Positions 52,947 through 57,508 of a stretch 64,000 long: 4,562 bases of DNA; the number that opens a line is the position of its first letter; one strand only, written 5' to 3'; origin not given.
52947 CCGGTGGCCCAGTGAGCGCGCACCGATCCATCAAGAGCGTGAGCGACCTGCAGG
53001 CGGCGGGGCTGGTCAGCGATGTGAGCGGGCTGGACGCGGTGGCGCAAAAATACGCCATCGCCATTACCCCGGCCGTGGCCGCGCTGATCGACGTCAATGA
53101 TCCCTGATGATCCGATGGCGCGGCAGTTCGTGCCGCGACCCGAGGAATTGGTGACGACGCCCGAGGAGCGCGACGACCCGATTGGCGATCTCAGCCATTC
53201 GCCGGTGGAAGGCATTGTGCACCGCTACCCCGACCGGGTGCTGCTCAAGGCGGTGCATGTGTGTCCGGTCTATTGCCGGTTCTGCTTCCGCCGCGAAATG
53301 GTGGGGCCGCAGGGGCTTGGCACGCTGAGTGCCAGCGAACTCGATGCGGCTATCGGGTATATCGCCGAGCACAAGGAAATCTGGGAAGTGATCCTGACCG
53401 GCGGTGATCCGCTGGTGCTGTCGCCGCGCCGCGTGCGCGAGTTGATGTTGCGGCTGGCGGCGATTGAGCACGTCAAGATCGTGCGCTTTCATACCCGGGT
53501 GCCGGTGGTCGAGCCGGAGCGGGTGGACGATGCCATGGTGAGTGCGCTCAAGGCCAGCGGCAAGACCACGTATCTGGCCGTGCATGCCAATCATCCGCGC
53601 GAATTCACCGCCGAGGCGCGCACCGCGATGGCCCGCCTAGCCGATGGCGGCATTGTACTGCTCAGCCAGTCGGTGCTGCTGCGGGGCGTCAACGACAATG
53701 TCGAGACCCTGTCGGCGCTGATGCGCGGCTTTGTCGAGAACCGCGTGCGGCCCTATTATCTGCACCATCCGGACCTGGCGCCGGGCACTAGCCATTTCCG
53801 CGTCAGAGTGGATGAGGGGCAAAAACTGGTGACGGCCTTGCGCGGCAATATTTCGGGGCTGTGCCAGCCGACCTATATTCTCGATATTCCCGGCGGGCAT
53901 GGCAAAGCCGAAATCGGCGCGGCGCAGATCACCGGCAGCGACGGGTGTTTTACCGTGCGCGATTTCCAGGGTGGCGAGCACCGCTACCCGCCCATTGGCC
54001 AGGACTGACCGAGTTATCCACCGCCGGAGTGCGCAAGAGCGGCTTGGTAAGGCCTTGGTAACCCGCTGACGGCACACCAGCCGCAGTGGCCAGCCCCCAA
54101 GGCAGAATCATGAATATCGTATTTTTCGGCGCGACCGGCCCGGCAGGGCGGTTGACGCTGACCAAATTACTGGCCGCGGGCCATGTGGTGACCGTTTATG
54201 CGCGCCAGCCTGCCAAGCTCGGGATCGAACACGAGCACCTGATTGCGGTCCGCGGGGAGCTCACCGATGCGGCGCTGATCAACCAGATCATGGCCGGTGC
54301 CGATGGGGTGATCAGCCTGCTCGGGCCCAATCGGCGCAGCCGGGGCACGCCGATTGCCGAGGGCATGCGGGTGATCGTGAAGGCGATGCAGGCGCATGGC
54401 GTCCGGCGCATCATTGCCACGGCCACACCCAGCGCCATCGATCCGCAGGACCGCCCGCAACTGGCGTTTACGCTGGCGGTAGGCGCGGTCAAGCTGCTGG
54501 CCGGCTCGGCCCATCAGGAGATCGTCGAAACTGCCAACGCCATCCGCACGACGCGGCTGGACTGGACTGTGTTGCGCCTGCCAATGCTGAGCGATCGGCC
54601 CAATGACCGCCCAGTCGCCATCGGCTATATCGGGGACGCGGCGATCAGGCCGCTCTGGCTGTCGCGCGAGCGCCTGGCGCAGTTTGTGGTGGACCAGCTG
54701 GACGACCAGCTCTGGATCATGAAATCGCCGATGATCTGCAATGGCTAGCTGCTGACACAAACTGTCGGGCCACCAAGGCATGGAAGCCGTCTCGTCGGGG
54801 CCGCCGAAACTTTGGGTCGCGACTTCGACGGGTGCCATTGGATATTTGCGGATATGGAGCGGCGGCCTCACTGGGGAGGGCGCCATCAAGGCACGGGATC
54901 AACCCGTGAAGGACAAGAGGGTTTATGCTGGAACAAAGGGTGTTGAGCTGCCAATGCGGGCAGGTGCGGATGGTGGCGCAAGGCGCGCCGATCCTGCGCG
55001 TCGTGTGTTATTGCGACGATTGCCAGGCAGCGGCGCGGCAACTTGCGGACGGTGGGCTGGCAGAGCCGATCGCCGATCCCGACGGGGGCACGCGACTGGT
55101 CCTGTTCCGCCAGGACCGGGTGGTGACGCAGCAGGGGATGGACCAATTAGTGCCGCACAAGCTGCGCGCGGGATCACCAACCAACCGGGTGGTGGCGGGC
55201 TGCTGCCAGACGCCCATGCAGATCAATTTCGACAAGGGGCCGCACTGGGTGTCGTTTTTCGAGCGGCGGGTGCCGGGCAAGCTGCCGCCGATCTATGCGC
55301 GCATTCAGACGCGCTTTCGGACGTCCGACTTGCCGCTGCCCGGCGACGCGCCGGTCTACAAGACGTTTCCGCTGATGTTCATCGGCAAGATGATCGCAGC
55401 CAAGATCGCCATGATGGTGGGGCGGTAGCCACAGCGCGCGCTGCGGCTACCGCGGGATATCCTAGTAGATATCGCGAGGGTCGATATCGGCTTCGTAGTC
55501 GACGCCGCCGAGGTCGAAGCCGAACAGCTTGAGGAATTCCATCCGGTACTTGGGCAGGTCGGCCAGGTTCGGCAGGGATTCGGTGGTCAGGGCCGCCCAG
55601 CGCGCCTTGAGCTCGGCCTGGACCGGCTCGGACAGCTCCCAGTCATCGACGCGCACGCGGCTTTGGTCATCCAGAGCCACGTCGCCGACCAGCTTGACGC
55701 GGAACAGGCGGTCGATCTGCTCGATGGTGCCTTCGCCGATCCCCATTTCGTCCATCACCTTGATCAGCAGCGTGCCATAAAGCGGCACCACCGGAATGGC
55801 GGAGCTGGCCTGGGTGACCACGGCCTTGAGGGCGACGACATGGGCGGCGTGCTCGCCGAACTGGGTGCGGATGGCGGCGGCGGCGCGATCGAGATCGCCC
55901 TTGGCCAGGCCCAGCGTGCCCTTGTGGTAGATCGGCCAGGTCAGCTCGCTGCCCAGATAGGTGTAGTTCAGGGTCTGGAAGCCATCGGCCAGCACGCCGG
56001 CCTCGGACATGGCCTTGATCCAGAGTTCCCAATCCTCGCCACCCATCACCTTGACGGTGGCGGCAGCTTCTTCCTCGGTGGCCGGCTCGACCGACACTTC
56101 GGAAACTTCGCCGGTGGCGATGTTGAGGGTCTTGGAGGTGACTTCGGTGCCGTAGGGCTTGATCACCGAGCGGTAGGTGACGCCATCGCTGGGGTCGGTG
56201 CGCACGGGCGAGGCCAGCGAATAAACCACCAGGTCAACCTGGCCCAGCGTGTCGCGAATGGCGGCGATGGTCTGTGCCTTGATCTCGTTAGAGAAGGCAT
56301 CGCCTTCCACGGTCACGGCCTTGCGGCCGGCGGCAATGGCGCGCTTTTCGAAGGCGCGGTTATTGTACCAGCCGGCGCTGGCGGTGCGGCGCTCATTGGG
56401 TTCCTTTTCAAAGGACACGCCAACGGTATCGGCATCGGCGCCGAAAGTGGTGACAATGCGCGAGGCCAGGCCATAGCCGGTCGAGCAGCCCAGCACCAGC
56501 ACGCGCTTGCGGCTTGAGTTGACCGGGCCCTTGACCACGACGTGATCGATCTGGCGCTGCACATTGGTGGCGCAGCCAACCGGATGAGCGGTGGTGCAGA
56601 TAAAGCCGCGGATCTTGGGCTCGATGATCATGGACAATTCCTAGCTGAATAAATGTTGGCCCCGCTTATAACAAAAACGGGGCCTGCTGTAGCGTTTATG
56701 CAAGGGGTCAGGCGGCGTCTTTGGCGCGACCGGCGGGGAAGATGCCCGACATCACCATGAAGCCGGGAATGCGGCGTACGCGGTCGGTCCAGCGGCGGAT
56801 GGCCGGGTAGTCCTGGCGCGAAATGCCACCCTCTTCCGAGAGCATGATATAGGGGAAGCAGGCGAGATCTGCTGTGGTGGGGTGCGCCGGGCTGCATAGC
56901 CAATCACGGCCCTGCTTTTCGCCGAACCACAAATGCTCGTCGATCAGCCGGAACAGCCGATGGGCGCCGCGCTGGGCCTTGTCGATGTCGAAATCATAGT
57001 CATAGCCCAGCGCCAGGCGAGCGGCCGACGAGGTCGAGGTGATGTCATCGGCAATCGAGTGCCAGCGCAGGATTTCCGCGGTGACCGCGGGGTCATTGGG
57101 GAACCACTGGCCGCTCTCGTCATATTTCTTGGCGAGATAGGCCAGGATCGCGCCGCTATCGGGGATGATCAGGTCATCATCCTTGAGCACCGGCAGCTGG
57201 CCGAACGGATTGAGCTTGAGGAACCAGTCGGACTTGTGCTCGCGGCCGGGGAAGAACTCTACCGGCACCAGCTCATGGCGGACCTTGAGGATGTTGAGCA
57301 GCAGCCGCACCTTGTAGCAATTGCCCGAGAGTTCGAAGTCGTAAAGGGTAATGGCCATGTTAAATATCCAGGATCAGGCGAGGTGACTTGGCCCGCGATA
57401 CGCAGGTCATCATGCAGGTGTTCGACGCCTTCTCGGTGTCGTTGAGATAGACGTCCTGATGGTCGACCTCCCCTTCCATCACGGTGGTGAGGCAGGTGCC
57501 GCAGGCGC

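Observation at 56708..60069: Split Rieske oxygenase with the NdmC/NdmD/NdmE architecture (catalytic subunit without Rieske cluster + Rieske-reductase fusion + GST-fold subunit)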

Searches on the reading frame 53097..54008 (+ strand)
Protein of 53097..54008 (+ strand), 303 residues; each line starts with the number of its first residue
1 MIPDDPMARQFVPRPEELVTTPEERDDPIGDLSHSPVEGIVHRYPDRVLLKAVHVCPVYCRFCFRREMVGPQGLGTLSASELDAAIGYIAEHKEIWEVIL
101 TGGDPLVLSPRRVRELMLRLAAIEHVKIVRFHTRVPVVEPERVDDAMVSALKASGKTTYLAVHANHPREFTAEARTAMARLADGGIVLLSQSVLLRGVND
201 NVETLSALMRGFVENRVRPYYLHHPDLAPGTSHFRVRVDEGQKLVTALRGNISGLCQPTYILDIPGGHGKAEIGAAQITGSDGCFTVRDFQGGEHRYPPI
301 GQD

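Call 78: search_protein_families(library=pfam, proteins=[window:53097-54008:+], max_evalue=0.0001)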
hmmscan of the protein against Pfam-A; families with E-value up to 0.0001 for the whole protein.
window:53097-54008:+ (303 aa): 2 families
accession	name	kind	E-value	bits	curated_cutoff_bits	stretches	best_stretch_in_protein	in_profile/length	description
PF04055.27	Radical_SAM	-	2.4e-11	44.5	29.5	1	54-201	5-157/166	Radical SAM superfamily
PF13353.11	Fer4_12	-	8.8e-05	23.3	22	0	53-120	12-77/137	4Fe-4S single cluster domain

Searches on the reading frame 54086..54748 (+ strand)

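Call 3: search_protein_families(library=pfam, proteins=[window:54086-54748:+], max_evalue=0.01)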
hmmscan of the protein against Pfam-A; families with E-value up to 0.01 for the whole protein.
window:54086-54748:+ (220 aa): 3 families
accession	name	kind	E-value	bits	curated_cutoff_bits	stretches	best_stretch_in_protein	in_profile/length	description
PF13460.12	NAD_binding_10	-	1.8e-30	106.6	27.2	1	15-207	1-183/184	NAD(P)H-binding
PF05368.20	NmrA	-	7.2e-08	32.8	27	1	10-110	4-103/298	NmrA-like family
PF01370.27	Epimerase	-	1.7e-06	28.1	20.9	1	14-123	4-124/240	NAD dependent epimerase/dehydratase family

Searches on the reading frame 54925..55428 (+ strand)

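Call 3: search_protein_families(library=pfam, proteins=[window:54925-55428:+], max_evalue=0.01)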
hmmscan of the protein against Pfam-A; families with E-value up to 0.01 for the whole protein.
window:54925-55428:+ (167 aa): 2 families
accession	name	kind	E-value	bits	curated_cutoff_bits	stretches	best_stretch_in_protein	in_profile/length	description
PF04828.22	GFA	-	4e-09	37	24.3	1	8-36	5-33/115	Glutathione-dependent formaldehyde-activating enzyme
PF19648.5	DUF6151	-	2.8e-05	24.5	27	1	7-100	7-98/188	Family of unknown function (DUF6151)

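Call 63: search_protein_families(library=ncbifam, proteins=[window:54925-55428:+], max_evalue=0.00001)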
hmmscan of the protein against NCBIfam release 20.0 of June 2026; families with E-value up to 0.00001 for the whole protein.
window:54925-55428:+ (167 aa): 0 families

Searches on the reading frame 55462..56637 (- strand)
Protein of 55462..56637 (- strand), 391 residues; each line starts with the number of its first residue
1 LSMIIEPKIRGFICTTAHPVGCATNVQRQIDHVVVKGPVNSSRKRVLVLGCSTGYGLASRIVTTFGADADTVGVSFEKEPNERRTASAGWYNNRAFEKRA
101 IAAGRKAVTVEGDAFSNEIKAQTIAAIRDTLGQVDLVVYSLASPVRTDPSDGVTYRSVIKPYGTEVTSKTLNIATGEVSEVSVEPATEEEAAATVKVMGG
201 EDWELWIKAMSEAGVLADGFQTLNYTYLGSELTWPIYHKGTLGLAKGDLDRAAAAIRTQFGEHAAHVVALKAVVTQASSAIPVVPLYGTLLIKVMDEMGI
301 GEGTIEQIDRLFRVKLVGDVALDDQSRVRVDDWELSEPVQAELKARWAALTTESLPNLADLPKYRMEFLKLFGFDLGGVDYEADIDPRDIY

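Call 3: search_protein_families(library=pfam, proteins=[window:55462-56637:-], max_evalue=0.01)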
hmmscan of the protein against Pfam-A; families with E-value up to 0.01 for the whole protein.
window:55462-56637:- (391 aa): 3 families
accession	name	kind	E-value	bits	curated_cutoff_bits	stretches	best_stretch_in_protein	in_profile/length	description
PF12241.14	Enoyl_reductase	-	2.3e-97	325.4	22.1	1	84-316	1-235/236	Trans-2-enoyl-CoA reductase catalytic region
PF12242.14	Eno-Rase_NADH_b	-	1.4e-35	121.3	23.4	1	4-82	1-79/79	NAD(P)H binding domain of trans-2-enoyl-CoA reductase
PF07055.18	Eno-Rase_FAD_bd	-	2e-24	86.1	25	1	322-385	1-64/64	Enoyl reductase FAD binding domain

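Call 4: search_protein_families(library=ncbifam, proteins=[window:55462-56637:-], max_evalue=0.01)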
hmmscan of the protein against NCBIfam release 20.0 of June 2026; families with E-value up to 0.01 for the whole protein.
window:55462-56637:- (391 aa): 6 families
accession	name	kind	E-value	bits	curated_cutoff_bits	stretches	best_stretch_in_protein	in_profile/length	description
NF010177.0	PRK13656.1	subfamily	4.4e-167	555.8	403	1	3-388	1-391/398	enoyl-[acyl-carrier-protein] reductase FabV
NF043048.1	EnoyACPredFabV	equivalog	1.4e-162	540.9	400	1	3-387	1-388/395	enoyl-ACP reductase FabV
NF053807.1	RhamDHLra1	equivalog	0.0015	18.2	400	1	43-139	4-88/252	L-rhamnose 1-dehydrogenase Lra1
NF004748.0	PRK06079.1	equivalog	0.0023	17.2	362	0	214-276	131-191/252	enoyl-ACP reductase FabI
NF005615.0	PRK07370.1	equivalog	0.0048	16.2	391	0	213-282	135-204/259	enoyl-ACP reductase FabI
NF005868.0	PRK07806.1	subfamily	0.006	16.2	162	0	41-147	4-98/248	SDR family oxidoreductase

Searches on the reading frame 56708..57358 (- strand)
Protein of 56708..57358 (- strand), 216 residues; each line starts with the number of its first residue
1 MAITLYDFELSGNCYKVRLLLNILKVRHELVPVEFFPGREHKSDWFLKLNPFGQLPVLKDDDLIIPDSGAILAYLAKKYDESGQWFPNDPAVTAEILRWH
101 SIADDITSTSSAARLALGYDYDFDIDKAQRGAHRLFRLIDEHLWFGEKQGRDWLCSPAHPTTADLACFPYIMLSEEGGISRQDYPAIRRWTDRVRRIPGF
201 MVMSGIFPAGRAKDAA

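Call 3: search_protein_families(library=pfam, proteins=[window:56708-57358:-], max_evalue=0.01)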
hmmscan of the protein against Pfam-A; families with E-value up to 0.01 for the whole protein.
window:56708-57358:- (216 aa): 6 families
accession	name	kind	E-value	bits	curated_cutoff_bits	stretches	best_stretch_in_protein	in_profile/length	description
PF13417.12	GST_N_3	-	1.3e-17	64.3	22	1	5-82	1-74/75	Glutathione S-transferase, N-terminal domain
PF02798.26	GST_N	-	3.8e-15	56.4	20.9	1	1-76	1-75/76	Glutathione S-transferase, N-terminal domain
PF13409.12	GST_N_2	-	4.1e-14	53.4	25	1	11-77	2-69/70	Glutathione S-transferase, N-terminal domain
PF13410.11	GST_C_2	-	0.00021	21.8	24.9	1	125-193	4-69/69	Glutathione S-transferase, C-terminal domain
PF17172.10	GST_N_4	-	0.0011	20.1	30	1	14-88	3-68/99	Glutathione S-transferase N-terminal domain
PF00043.30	GST_C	-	0.0049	17.5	20.7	1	125-198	24-93/93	Glutathione S-transferase, C-terminal domain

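Call 4: search_protein_families(library=ncbifam, proteins=[window:56708-57358:-], max_evalue=0.01)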
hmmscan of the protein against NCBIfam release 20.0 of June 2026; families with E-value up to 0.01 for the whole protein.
window:56708-57358:- (216 aa): 6 families
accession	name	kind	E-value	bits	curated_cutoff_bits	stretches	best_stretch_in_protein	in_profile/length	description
TIGR01262.1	maiA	equivalog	2e-17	63.5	171.05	1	4-201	1-200/211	maleylacetoacetate isomerase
NF050814.1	FtsZBindFzlA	equivalog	7.4e-09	35.7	300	1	3-201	5-207/228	FtsZ-binding protein FzlA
NF010579.0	PRK13972.1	equivalog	1e-08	34.9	332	1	8-198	6-197/215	GSH-dependent disulfide bond oxidoreductase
NF008731.0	PRK11752.1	equivalog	3.1e-05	23.4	325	1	40-101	87-148/287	glutathione-dependent disulfide-bond oxidoreductase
NF007831.0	PRK10542.1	equivalog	0.00068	19.2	198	1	30-87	27-85/201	glutathione transferase GstA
NF049950.1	IsopEpoxGlthnTfaseIsoI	equivalog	0.005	16.4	300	0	50-82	48-81/238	iIsoprene-epoxide--glutathione S-transferase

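Call 7: search_solved_structures(query=window:56708-57358:-, max_evalue=0.001, show_alignments=1)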
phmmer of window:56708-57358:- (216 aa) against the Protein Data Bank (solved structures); distinct sequences matched with E-value up to 0.001: 173 (the best 60 are shown).
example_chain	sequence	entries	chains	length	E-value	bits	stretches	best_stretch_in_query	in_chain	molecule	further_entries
3m3m_A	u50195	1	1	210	1.9e-19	73.4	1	6-201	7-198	Glutathione S-transferase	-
3zmk_A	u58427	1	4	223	1.5e-14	57.3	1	3-203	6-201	GLUTATHIONE S-TRANSFERASE E2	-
3m8n_A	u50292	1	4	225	2e-14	56.9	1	4-204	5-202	Possible glutathione S-transferase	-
3zml_A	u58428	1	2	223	3.5e-14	56.2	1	3-203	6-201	GLUTATHIONE S-TRANSFERASE E2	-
4hz2_A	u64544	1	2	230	5.2e-14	55.6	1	3-203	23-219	Glutathione S-transferase domain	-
4gsn_A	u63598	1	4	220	3.1e-13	53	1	3-205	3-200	Glutathione S-transferase E2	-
2il3_A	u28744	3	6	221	5.2e-13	52.3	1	3-203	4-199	Epsilon-class Glutathione S-transferase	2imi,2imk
3qav_A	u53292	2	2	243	6.6e-13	52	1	11-193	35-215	Rho-class glutathione S-transferase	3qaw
9f7k_A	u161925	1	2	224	8e-13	51.7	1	3-201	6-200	GH14654p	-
4mpf_A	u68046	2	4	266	8.2e-13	51.7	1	29-112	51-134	Glutathione S-transferase theta-2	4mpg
1ljr_A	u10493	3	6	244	8.4e-13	51.6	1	29-111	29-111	GLUTATHIONE S-TRANSFERASE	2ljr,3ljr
7rka_A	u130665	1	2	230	1.5e-12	50.8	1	1-193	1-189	glutathione S-transferase u1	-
1aw9_A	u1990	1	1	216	2.2e-12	50.3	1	3-100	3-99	GLUTATHIONE S-TRANSFERASE III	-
6tah_B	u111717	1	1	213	2.3e-12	50.2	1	11-199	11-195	Glutathione S-transferase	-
6tah_AAA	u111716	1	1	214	2.4e-12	50.1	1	11-206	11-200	Glutathione S-transferase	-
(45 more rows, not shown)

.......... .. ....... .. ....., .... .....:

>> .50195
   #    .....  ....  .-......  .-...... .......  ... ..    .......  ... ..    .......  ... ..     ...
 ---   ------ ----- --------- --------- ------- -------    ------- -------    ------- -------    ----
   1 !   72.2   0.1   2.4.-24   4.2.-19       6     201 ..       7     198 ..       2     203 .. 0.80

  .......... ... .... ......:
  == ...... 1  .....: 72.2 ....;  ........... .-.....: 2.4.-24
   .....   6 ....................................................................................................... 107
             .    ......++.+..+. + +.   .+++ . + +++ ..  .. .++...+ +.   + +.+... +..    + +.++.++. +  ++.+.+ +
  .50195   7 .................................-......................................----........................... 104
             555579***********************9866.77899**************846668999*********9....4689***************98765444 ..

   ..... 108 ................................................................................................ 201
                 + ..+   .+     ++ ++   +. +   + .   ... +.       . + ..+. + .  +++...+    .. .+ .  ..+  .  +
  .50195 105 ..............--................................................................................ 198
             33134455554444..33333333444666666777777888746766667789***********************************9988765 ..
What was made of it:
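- Checked: GST_N domains (1e-17) and a weak GST_C hit (calls 3, 7).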
